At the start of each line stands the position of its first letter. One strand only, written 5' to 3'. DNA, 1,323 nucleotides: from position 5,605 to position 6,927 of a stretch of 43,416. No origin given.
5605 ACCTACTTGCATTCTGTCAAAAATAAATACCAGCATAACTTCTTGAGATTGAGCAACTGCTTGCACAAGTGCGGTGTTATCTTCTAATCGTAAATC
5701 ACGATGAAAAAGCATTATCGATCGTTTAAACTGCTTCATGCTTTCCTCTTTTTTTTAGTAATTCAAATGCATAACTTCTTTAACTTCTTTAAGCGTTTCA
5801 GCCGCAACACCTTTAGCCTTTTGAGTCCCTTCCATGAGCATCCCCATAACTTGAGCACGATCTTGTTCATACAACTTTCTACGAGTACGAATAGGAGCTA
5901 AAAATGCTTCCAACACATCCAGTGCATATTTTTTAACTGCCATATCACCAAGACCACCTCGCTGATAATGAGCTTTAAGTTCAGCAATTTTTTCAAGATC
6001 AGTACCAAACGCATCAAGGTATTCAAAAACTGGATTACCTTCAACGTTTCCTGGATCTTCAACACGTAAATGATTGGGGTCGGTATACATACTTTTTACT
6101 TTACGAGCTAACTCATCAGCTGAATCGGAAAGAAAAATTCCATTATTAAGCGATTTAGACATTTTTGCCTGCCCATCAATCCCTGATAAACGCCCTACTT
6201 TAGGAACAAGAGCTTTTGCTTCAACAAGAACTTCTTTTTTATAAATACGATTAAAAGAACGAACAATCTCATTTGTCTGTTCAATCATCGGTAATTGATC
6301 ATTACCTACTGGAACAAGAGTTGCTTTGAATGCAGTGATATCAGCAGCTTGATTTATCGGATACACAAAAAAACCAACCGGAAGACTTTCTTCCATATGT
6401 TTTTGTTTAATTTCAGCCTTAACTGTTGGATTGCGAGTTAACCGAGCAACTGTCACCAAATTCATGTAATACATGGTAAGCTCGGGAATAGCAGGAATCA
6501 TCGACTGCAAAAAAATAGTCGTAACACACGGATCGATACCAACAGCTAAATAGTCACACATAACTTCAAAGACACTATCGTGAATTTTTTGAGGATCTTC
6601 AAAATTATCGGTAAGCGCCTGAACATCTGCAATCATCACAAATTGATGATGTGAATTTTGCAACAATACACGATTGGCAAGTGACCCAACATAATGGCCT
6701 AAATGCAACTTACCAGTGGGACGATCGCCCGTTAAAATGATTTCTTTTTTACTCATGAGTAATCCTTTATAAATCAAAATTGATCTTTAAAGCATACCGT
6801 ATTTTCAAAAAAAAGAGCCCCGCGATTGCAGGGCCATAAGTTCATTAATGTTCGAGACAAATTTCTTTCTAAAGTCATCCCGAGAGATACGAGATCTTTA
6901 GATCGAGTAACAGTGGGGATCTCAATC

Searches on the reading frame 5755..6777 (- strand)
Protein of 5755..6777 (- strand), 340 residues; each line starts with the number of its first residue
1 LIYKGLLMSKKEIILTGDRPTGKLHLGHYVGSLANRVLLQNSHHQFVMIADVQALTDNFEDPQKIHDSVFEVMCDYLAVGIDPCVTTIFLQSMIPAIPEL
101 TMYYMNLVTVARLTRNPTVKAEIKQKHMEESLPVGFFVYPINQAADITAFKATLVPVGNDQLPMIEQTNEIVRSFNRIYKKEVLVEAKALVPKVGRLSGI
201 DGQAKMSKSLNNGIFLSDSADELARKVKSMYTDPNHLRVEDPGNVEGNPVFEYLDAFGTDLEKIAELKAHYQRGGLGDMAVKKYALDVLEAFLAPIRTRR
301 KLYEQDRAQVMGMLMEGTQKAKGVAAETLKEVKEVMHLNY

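Call 8: search_protein_families(library=pfam, proteins=[window:5755-6777:-])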
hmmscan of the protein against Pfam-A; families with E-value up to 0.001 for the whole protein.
window:5755-6777:- (340 aa): 1 family
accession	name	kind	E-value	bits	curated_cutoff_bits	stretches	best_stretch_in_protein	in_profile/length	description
PF00579.31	tRNA-synt_1b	-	1.6e-55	188.9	21.1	1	13-293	7-291/292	tRNA synthetases class I (W and Y)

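Call 17: find_related_loci(query=window:5755-6777:-, collection=genome_contigs, flank=10000)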
Query window:5755-6777:- (340 aa) in genome_contigs; peptide patterns used: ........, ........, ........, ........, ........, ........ (x = any residue, [..] = any of these).
600 stretches matched a pattern (row limit reached: there are more); 570 encode a relative of the query (tblastn E <= 1e-3); the best 80 are kept; 80 distinct loci.
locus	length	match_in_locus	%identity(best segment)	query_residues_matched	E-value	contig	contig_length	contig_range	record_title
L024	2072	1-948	86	25-340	0e+0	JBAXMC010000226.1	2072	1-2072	MAG: Myxococcaceae bacterium isolate ELA443 MAG443_226, whole genome shotgun sequence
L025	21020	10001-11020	80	2-340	0e+0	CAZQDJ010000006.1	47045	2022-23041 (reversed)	MAG TPA_asm: uncultured Pseudomonadota bacterium isolate SRP286056_co1_452 genome assembly, contig: NODE_757_length_4704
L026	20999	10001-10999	75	8-340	4e-171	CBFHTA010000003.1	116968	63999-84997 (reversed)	MAG: Candidatus Babelota bacterium isolate Co_bin_40_indper genome assembly, contig: Co_bin_40_indper_c3, whole genome s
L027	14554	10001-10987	76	10-338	5e-170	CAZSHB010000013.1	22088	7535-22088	MAG TPA_asm: uncultured Pseudomonadota bacterium isolate SRP219642_co6_380 genome assembly, contig: NODE_1863_length_220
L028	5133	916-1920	71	6-340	3e-165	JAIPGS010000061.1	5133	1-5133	MAG: Candidatus Babeliales bacterium isolate Tobar13.5m-G55 Tobar13-5m-C16110, whole genome shotgun sequence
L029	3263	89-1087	72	8-340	2e-170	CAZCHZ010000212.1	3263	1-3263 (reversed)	MAG TPA_asm: uncultured Legionellaceae bacterium isolate SRP200132_co2_152 genome assembly, contig: NODE_46206_length_32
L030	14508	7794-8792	68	8-340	4e-155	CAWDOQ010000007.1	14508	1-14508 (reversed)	MAG: Chlamydiia bacterium isolate MFD04780.bin.1.111 genome assembly, contig: contig_34398, whole genome shotgun sequenc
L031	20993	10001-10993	71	10-340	4e-155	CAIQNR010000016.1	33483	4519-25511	uncultured bacterium isolate VK2_bin-0242 genome assembly, contig: bin-0242:16/45, whole genome shotgun sequence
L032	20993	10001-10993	69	10-340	1e-154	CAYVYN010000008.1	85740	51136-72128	MAG TPA_asm: uncultured bacterium isolate SRP286056_co2_373 genome assembly, contig: NODE_265_length_85740_cov_15.865216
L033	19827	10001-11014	66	4-340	1e-151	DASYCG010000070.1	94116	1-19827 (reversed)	MAG TPA_asm: Herbaspirillum sp. isolate SMAG_U4927 k141_3229925, whole genome shotgun sequence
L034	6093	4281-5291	67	1-338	5e-151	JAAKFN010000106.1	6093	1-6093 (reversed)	MAG: Candidatus Anoxychlamydiales bacterium isolate K940_chlam_5 K940chlam5_106, whole genome shotgun sequence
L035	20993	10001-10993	67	10-340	3e-150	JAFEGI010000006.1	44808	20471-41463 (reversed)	MAG: Verrucomicrobia bacterium isolate SZAS-13 VERR-KAN-2__6__length-44808, whole genome shotgun sequence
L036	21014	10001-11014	65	4-340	6e-150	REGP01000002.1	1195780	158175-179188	Oxalobacteraceae bacterium CAVE-383 NODE_2_length_1195780_cov_176.096527, whole genome shotgun sequence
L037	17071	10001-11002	66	8-340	4e-148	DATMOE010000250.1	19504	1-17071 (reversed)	MAG TPA_asm: Herbaspirillum sp. isolate SMAG_U12868 k141_3672480, whole genome shotgun sequence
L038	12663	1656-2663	65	6-340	2e-147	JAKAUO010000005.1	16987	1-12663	MAG: bacterium isolate YP3.bin41 NODE_4142_length_16987_cov_2.79526, whole genome shotgun sequence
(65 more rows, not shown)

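Call 36: find_encoding_contigs(protein=window:5755-6756:-, flank=3000, max_places=10)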
Protein window:5755-6756:- (333 aa): 3 contigs read that carry it; 1 place shown.
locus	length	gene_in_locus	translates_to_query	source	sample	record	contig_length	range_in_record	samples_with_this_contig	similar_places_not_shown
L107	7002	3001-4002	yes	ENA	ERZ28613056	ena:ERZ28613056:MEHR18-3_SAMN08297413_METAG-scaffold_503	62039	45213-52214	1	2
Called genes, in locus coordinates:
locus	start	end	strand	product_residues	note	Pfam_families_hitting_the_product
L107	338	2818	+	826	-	-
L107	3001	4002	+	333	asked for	PF00579:tRNA-synt_1b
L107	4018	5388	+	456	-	PF00875:DNA_photolyase, PF03441:FAD_binding_7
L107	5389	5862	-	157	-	PF03073:TspO_MBR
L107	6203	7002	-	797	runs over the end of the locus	PF00580:UvrD-helicase, PF13604:AAA_30 (faint), PF01443:Viral_helicase1 (faint), PF13245:AAA_19, PF13361:UvrD_C, PF13087:AAA_12 (weak), PF13538:UvrD_C_2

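Call 56: find_homologous_proteins(query=window:5755-6756:-, max_evalue=1e-100)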
Query window:5755-6756:- (333 aa): 7978 proteins with E <= 1e-100 among 8000 candidates; the best 120 are listed.
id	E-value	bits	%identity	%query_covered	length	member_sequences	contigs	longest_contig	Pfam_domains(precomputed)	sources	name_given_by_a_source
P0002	2.2e-217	738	100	100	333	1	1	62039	PF00579.32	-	-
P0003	4.5e-187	639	88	99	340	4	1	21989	PF00579.32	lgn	-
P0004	1.8e-182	624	85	99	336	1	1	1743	PF00579.32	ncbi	-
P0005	5.8e-179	612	84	100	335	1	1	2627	PF00579.32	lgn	-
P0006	1.4e-174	598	82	100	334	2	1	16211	PF00579.32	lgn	-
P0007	4.5e-174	596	81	100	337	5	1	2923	PF00579.32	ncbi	-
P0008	1.1e-173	595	81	100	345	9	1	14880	PF00579.32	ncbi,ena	-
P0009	6.0e-173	593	81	100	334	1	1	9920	PF00579.32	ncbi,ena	-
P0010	1.3e-172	591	80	100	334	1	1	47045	PF00579.32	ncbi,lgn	-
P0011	5.6e-172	589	81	100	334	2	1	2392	PF00579.32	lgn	-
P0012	6.1e-171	586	80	100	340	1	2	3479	PF00579.32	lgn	-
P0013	1.6e-170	585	79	100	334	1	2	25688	PF00579.32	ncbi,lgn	-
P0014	8.6e-170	582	80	100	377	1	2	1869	PF00579.32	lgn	-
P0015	1.1e-167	575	78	100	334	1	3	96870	PF00579.32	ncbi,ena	-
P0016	5.2e-166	570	77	100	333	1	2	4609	PF00579.32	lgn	-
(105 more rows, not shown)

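Call 57: find_encoding_contigs(protein=P0003, flank=10000, max_places=4)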
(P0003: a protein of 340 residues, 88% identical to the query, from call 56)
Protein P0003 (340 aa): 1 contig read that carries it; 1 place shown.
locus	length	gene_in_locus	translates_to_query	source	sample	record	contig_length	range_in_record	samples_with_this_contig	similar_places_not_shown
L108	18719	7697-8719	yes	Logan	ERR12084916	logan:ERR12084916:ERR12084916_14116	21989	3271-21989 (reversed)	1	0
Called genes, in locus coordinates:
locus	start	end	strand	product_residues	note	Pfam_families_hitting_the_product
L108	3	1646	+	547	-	?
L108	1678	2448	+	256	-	PF01138:RNase_PH, PF03725:RNase_PH_C (weak)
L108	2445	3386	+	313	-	-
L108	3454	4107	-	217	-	PF04367:DUF502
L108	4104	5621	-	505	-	PF02878:PGM_PMM_I, PF02879:PGM_PMM_II, PF02880:PGM_PMM_III, PF00408:PGM_PMM_IV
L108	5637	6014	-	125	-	-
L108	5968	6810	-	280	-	-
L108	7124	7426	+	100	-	-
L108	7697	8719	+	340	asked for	PF00579:tRNA-synt_1b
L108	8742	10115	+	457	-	PF00875:DNA_photolyase, PF03441:FAD_binding_7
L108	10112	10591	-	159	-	PF03073:TspO_MBR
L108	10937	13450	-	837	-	PF00580:UvrD-helicase, PF01443:Viral_helicase1 (faint), PF13245:AAA_19, PF13604:AAA_30 (faint), PF13361:UvrD_C, PF13087:AAA_12 (weak), PF13538:UvrD_C_2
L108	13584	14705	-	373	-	-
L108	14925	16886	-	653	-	-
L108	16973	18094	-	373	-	PF13167:GTP-bdg_N, PF16360:GTP-bdg_M, PF03193:RsgA_GTPase (weak), PF01926:MMR_HSR1, PF02421:FeoB_N (faint)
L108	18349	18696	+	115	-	PF00886:Ribosomal_S16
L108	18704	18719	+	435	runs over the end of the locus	PF01746:tRNA_m1G_MT, PF02590:SPOUT_MTase (faint), PF14419:SPOUT_MTase_2 (faint), PF09936:Methyltrn_RNA_4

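Call 58: find_encoding_contigs(protein=P0006, flank=10000, max_places=4)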
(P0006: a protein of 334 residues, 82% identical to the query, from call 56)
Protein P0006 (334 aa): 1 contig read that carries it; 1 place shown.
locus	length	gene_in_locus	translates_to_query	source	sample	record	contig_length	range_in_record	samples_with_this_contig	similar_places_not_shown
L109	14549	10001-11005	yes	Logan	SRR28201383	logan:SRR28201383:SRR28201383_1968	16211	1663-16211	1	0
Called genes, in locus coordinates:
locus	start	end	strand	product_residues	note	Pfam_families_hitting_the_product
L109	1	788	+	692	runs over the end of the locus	PF01138:RNase_PH, PF03725:RNase_PH_C, PF01138:RNase_PH, PF00013:KH_1, PF00575:S1, PF23459:S1_RRP5 (weak)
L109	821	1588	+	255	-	PF01138:RNase_PH, PF03725:RNase_PH_C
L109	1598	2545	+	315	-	-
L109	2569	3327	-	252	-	-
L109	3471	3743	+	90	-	-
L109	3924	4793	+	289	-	-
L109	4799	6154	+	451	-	-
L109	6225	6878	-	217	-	PF04367:DUF502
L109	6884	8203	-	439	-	PF02878:PGM_PMM_I, PF02879:PGM_PMM_II, PF02880:PGM_PMM_III, PF00408:PGM_PMM_IV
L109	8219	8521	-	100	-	-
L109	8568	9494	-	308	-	-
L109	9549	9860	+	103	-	-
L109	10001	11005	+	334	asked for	PF00579:tRNA-synt_1b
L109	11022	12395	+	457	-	PF00875:DNA_photolyase, PF03441:FAD_binding_7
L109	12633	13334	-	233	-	PF03073:TspO_MBR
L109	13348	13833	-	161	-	PF03073:TspO_MBR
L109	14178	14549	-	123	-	?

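Call 59: find_encoding_contigs(protein=P0008, flank=10000, max_places=4)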
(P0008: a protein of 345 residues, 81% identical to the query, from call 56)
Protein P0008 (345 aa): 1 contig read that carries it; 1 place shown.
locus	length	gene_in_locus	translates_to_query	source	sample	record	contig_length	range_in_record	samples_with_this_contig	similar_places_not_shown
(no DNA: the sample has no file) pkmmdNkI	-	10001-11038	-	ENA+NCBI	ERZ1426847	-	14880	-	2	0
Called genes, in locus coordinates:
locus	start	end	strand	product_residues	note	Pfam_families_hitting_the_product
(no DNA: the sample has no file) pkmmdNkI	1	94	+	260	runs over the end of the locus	PF01138:RNase_PH, PF03725:RNase_PH_C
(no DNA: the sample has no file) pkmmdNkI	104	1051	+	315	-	-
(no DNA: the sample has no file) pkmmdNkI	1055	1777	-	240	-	-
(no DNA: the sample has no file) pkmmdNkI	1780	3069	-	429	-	PF00291:PALP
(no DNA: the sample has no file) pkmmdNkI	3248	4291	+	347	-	-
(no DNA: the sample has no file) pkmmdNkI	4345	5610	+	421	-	-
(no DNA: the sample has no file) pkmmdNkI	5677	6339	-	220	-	PF04367:DUF502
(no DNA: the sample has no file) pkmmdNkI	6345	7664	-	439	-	PF02878:PGM_PMM_I, PF02879:PGM_PMM_II, PF02880:PGM_PMM_III, PF00408:PGM_PMM_IV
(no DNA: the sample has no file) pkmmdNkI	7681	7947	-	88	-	-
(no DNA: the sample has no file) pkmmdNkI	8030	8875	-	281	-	-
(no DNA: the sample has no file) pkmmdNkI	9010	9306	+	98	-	-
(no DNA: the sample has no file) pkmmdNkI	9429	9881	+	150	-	-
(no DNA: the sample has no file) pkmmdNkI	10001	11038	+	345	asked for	PF00579:tRNA-synt_1b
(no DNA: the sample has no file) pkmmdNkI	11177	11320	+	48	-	?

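Call 68: find_encoding_contigs(protein=P0015, flank=10000, max_places=3)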
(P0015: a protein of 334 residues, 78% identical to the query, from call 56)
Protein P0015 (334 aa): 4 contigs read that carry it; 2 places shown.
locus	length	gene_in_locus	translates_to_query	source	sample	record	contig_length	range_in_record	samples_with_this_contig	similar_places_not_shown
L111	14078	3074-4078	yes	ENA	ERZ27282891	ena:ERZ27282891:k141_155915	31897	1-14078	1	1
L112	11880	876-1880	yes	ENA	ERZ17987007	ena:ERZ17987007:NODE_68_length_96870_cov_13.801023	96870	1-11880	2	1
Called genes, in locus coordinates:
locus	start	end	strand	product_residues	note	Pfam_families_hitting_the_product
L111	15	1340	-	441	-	PF02878:PGM_PMM_I, PF02879:PGM_PMM_II, PF02880:PGM_PMM_III, PF00408:PGM_PMM_IV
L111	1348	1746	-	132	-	-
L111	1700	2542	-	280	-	-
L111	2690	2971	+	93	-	-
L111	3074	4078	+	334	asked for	PF00579:tRNA-synt_1b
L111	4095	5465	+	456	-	PF00875:DNA_photolyase, PF03441:FAD_binding_7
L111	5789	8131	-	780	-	PF00580:UvrD-helicase, PF13604:AAA_30 (faint), PF01443:Viral_helicase1 (faint), PF13245:AAA_19, PF13361:UvrD_C, PF13538:UvrD_C_2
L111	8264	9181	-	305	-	-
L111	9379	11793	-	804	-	-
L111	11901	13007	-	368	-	PF03193:RsgA_GTPase (faint), PF13167:GTP-bdg_N, PF16360:GTP-bdg_M, PF01926:MMR_HSR1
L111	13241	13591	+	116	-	PF00886:Ribosomal_S16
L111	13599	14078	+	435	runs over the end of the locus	PF01746:tRNA_m1G_MT, PF02590:SPOUT_MTase (faint), PF09936:Methyltrn_RNA_4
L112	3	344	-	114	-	?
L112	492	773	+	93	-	-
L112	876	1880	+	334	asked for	PF00579:tRNA-synt_1b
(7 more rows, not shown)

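Call 77: find_encoding_contigs(protein=P0013, flank=10000, max_places=3)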
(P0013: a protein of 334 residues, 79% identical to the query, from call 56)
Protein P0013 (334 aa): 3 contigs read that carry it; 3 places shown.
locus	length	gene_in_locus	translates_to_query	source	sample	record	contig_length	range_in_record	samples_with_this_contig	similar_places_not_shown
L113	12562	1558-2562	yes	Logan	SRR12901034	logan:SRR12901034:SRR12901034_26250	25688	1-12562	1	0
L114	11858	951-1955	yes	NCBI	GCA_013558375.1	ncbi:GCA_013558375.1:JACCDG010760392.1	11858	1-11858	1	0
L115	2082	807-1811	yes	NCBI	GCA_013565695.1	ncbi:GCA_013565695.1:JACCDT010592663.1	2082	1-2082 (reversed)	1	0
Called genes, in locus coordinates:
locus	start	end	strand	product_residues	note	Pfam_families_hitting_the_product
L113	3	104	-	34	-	?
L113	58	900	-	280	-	-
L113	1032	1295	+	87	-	-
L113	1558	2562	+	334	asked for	PF00579:tRNA-synt_1b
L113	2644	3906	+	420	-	-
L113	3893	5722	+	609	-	-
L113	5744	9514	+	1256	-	-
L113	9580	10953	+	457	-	PF00875:DNA_photolyase, PF03441:FAD_binding_7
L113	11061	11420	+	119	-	-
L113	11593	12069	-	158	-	PF03073:TspO_MBR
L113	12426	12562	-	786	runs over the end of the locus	PF00580:UvrD-helicase, PF01443:Viral_helicase1 (faint), PF13245:AAA_19, PF13361:UvrD_C, PF13538:UvrD_C_2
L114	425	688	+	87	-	-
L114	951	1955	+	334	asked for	PF00579:tRNA-synt_1b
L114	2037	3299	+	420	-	-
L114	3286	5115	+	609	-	-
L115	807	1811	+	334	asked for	PF00579:tRNA-synt_1b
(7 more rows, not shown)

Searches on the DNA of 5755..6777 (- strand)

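Call 48: search_rna_families(source=L025, start=6600, end=6950, threshold=evalue, max_evalue=5, show_alignments=2)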
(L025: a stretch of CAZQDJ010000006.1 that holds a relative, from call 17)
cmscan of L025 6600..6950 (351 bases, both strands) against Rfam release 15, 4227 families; matches with E-value up to 5: 1.
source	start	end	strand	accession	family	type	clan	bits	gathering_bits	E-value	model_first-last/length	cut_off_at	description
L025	6847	6917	+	RF00097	snoR71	Gene; snRNA; snoRNA; CD-box;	-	14.6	40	3.3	1-107/107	no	Plant small nucleolar RNA R71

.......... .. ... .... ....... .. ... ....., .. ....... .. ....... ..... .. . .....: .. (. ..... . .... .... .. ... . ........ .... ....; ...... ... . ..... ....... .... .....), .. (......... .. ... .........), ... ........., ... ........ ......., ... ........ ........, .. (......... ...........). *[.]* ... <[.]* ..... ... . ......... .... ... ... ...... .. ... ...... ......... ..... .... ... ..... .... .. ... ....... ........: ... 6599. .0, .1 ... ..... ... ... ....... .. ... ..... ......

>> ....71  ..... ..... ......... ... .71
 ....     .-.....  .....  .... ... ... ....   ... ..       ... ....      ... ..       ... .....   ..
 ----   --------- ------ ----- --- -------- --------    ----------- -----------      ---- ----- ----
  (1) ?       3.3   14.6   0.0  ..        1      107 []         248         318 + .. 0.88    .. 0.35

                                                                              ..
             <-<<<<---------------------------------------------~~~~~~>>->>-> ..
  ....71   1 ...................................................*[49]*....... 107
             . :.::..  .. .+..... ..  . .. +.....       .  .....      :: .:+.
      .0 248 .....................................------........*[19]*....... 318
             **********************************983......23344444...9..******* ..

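Call 79: search_rna_families(source=L113, start=1280, end=1570, threshold=evalue, max_evalue=1)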
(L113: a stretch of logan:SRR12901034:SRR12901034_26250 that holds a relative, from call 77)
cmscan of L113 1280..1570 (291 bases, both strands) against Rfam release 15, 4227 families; matches with E-value up to 1: 0.
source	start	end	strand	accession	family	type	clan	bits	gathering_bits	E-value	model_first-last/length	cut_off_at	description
